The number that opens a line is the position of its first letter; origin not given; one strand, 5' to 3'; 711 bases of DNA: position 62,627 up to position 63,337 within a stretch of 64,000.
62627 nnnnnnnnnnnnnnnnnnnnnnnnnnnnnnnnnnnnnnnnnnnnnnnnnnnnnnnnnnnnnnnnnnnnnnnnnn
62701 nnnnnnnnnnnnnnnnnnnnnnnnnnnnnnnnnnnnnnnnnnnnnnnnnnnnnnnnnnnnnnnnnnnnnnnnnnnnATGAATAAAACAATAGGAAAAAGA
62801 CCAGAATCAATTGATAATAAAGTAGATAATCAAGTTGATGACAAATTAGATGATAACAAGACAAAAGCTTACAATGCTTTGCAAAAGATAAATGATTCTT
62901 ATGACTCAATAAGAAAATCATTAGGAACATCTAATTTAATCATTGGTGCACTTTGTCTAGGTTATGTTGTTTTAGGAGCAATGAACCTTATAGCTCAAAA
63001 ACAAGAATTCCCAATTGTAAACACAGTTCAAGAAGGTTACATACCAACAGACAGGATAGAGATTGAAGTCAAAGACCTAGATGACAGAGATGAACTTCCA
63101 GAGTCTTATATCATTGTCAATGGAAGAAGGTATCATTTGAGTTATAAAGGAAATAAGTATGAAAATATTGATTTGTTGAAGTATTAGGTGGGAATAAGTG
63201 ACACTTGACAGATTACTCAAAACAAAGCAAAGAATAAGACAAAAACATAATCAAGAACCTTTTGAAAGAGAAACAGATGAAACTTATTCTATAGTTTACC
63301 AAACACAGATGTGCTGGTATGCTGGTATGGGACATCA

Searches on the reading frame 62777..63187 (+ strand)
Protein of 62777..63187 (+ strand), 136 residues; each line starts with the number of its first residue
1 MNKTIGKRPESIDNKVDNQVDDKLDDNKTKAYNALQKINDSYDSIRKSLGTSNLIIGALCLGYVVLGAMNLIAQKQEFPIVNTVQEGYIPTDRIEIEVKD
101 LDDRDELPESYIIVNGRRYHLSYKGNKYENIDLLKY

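Call 17: search_protein_families(library=pfam, proteins=[window:62777-63187:+], max_evalue=0.01)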
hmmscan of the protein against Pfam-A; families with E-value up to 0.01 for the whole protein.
window:62777-63187:+ (136 aa): 0 families

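Call 56: find_encoding_contigs(protein=window:62777-63187:+, flank=10000, max_places=2)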
Protein window:62777-63187:+ (136 aa): 17 contigs read that carry it; 2 places shown.
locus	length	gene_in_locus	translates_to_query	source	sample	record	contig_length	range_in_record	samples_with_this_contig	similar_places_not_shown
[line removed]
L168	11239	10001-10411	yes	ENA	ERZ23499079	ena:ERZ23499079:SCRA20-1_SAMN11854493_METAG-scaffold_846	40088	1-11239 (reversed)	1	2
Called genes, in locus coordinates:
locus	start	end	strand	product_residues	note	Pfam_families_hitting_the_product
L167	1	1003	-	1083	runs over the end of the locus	PF02518:HATPase_c, PF00204:DNA_gyraseB, PF14890:Intein_splicing, PF01751:Toprim, PF00986:DNA_gyraseB_C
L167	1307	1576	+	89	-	-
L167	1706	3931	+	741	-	PF00069:Pkinase, PF07714:PK_Tyr_Ser-Thr, PF03109:ABC1 (weak)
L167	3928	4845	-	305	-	PF04014:MazE_antitoxin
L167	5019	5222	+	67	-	-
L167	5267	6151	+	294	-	-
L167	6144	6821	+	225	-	-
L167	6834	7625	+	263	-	-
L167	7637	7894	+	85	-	-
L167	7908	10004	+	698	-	-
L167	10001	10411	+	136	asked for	-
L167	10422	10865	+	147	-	-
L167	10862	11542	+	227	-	?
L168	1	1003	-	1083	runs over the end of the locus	PF02518:HATPase_c, PF00204:DNA_gyraseB, PF14890:Intein_splicing, PF01751:Toprim, PF00986:DNA_gyraseB_C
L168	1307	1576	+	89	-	-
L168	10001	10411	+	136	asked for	-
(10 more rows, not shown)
